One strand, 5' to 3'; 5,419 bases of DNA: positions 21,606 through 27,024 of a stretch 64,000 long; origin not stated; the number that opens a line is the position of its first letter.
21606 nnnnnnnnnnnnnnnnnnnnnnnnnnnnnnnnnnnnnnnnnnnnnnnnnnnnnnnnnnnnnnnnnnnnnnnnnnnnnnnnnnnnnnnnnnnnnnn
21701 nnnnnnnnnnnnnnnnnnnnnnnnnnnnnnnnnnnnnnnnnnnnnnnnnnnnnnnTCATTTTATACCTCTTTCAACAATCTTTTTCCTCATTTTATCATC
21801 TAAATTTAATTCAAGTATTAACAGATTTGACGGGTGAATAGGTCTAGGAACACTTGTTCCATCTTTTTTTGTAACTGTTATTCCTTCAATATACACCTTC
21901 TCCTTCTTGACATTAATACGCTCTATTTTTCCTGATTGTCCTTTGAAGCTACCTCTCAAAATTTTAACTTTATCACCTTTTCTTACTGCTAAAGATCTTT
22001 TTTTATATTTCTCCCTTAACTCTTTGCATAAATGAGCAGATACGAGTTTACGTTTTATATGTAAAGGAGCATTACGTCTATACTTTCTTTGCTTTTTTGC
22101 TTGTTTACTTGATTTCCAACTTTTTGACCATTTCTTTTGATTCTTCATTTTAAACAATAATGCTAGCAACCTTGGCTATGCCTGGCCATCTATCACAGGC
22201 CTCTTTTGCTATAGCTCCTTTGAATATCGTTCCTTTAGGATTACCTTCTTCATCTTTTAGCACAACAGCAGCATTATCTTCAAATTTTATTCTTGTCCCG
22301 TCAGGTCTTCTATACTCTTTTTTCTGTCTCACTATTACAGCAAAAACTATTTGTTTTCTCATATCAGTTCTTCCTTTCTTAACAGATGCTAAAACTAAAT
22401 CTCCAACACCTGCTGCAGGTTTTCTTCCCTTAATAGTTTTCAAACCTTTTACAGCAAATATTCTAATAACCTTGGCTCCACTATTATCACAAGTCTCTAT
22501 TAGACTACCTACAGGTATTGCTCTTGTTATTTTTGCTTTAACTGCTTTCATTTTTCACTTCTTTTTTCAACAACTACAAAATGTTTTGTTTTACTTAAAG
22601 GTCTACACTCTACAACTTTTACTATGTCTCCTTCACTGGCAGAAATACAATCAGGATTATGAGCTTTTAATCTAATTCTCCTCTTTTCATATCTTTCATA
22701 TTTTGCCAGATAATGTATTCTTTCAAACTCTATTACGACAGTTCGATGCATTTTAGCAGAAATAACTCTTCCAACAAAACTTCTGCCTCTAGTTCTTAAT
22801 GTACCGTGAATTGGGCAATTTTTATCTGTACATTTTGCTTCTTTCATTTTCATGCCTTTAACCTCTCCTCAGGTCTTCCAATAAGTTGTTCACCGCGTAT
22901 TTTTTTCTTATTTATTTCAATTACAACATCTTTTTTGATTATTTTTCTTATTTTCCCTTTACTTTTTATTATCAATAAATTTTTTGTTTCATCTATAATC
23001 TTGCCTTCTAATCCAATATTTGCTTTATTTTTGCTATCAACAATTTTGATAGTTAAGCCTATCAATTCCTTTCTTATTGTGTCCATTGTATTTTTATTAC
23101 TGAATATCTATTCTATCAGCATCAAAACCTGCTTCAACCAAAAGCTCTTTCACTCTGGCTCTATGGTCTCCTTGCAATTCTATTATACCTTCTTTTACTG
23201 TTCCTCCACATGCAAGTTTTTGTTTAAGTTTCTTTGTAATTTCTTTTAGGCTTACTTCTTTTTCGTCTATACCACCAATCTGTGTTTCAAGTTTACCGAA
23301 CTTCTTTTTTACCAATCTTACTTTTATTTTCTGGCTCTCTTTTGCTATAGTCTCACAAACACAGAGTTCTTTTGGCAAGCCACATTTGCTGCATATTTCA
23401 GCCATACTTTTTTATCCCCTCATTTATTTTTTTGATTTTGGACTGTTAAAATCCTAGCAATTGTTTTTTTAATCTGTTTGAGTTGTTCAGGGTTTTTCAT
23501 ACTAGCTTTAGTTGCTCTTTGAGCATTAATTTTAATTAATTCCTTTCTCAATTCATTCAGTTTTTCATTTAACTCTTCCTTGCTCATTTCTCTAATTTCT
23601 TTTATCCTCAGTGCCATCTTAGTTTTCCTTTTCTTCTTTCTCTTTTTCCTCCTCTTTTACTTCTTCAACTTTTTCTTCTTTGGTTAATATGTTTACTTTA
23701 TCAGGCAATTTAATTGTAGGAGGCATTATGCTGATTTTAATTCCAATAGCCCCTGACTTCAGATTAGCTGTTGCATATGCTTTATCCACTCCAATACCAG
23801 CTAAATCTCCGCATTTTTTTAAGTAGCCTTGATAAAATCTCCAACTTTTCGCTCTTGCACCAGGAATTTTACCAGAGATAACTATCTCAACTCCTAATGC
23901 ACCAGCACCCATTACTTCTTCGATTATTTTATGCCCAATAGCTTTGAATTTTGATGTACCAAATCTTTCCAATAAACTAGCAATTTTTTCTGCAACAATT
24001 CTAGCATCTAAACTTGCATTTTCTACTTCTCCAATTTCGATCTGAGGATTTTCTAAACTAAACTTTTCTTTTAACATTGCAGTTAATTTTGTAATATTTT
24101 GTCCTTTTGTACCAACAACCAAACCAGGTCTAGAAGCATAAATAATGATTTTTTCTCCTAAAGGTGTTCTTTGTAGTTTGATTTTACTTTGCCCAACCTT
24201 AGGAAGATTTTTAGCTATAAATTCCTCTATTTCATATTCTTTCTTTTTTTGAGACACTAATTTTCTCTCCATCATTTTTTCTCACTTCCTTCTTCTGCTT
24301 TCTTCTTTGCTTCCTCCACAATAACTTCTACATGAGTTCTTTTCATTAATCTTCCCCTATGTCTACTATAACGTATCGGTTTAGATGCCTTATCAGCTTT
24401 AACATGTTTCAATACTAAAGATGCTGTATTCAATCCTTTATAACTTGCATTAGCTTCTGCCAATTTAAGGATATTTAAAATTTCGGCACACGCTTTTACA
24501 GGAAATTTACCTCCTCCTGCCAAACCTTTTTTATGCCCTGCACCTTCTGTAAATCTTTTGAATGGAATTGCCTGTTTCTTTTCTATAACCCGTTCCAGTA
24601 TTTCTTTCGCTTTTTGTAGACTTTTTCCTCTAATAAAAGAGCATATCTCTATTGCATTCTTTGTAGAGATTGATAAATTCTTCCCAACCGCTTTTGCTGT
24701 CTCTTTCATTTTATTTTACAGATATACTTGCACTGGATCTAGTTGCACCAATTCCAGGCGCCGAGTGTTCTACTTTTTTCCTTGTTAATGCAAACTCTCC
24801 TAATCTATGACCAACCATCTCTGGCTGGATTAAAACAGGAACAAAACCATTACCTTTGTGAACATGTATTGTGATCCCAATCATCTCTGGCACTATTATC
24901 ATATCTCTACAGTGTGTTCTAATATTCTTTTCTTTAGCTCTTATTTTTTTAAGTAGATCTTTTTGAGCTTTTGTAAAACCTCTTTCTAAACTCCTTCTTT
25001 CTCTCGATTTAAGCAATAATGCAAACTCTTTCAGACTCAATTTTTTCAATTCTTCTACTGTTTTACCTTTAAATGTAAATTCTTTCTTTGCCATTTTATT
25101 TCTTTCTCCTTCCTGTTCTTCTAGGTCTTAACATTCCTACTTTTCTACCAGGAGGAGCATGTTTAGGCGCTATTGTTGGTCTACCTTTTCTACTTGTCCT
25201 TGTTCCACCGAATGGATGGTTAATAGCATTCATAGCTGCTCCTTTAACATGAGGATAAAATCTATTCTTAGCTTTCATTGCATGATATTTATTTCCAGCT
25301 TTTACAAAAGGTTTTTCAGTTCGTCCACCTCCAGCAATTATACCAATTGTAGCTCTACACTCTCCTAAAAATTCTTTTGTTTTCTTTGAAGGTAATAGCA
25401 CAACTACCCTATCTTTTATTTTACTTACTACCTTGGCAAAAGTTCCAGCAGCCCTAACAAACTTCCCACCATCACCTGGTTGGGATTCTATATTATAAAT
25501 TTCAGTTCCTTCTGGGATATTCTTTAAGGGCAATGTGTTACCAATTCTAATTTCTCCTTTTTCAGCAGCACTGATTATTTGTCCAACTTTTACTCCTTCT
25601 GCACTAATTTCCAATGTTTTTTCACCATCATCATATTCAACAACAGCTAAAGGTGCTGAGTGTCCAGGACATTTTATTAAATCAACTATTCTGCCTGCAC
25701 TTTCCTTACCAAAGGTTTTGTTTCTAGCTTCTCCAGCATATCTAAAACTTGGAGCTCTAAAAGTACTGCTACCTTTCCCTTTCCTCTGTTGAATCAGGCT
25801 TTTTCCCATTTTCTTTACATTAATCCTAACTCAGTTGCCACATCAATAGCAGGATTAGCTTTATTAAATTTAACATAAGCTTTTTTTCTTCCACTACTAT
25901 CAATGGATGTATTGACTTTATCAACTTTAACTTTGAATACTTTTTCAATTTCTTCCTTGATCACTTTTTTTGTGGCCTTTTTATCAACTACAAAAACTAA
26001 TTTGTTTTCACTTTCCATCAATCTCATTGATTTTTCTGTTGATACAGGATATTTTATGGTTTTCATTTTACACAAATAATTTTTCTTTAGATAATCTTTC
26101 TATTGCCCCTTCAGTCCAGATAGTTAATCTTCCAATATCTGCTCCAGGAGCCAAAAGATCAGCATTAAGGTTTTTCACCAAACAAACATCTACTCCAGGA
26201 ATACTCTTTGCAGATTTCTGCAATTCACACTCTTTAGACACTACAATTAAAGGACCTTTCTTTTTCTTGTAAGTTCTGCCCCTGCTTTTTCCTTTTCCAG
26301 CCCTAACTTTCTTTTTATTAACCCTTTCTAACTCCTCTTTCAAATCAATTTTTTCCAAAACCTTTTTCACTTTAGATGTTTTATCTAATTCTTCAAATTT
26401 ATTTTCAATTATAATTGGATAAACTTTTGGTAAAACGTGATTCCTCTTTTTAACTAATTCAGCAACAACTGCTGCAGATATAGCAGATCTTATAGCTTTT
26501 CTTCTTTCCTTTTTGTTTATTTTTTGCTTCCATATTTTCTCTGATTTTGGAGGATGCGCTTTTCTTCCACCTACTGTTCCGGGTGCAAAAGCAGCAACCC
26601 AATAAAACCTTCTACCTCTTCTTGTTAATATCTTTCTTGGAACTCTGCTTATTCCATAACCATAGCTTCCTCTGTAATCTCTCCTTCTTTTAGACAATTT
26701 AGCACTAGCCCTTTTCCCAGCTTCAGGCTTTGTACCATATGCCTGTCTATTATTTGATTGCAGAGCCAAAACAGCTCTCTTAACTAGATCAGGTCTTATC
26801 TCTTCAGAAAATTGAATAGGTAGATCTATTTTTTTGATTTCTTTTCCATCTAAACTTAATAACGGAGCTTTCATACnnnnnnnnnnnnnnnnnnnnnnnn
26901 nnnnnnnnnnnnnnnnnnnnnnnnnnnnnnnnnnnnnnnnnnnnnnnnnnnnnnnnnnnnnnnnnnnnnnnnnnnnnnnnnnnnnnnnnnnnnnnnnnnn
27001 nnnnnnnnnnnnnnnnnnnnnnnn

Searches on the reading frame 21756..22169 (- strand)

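Call 55: search_protein_families(library=pfam, proteins=[window:21756-22169:-], max_evalue=0.001)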
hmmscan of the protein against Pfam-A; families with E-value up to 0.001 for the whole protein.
window:21756-22169:- (137 aa): 2 families
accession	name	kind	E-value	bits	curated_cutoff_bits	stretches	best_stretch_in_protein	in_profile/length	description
PF16906.11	Ribosomal_L26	-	1.3e-29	102.9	28.8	1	21-134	1-81/82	Ribosomal proteins L26 eukaryotic, L24P archaeal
PF00467.35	KOW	-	4.2e-09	36.3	22.3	1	64-95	1-32/32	KOW motif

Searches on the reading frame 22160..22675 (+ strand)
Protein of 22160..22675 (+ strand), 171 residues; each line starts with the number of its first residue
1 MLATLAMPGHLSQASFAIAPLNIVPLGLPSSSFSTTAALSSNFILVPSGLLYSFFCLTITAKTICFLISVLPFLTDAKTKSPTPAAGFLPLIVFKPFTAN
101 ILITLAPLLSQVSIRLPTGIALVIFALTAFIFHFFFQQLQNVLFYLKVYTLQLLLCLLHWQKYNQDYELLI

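Call 55: search_protein_families(library=pfam, proteins=[window:22160-22675:+], max_evalue=0.001)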
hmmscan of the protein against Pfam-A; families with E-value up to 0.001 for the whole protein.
window:22160-22675:+ (171 aa): 1 family
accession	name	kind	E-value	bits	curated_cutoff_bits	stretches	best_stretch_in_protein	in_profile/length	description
PF06645.18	SPC12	-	0.00016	22.1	23.6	1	119-166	14-62/71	Microsomal signal peptidase 12 kDa subunit (SPC12)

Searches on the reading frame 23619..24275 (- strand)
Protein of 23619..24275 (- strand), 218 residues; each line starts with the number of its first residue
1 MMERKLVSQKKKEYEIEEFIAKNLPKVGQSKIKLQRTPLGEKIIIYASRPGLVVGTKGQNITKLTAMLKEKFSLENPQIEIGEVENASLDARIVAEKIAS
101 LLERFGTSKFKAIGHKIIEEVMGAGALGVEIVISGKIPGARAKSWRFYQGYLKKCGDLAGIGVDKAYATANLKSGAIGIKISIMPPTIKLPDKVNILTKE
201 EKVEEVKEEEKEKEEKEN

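Call 55: search_protein_families(library=pfam, proteins=[window:23619-24275:-], max_evalue=0.001)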
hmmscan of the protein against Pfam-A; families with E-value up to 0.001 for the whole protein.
window:23619-24275:- (218 aa): 2 families
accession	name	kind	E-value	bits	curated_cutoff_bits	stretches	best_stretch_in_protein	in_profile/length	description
PF07650.23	KH_2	-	8.3e-15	54.8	22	1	15-86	1-75/78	KH domain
PF00189.25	Ribosomal_S3_C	-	1.2e-14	55.1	34.1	1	108-183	9-83/83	Ribosomal protein S3, C-terminal domain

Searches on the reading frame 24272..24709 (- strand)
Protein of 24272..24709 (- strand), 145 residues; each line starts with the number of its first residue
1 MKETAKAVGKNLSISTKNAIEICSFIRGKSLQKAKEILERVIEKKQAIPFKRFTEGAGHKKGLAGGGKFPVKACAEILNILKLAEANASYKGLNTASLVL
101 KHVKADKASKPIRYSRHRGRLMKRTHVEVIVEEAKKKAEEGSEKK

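Call 55: search_protein_families(library=pfam, proteins=[window:24272-24709:-], max_evalue=0.001)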
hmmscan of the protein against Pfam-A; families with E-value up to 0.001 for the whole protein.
window:24272-24709:- (145 aa): 1 family
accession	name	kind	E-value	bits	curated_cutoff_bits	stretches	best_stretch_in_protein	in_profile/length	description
PF00237.24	Ribosomal_L22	-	1.9e-16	60.6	28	1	7-131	1-103/104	Ribosomal protein L22p/L17e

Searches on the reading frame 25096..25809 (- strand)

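Call 55: search_protein_families(library=pfam, proteins=[window:25096-25809:-], max_evalue=0.001)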
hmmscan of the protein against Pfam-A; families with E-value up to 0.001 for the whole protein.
window:25096-25809:- (237 aa): 1 family
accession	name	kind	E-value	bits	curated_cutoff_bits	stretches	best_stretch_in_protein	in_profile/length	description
PF03947.24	Ribosomal_L2_C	-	7.6e-43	146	33.7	1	89-210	2-118/126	Ribosomal Proteins L2, C-terminal domain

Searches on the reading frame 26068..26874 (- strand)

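Call 30: search_protein_families(library=pfam, proteins=[window:26068-26874:-], max_evalue=0.00001)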
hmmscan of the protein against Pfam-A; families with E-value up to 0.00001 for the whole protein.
window:26068-26874:- (268 aa): 1 family
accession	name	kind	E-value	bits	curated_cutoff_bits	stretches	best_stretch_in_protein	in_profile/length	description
PF00573.27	Ribosomal_L4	-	3.7e-36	125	25.8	1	18-263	3-189/190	Ribosomal protein L4/L1 family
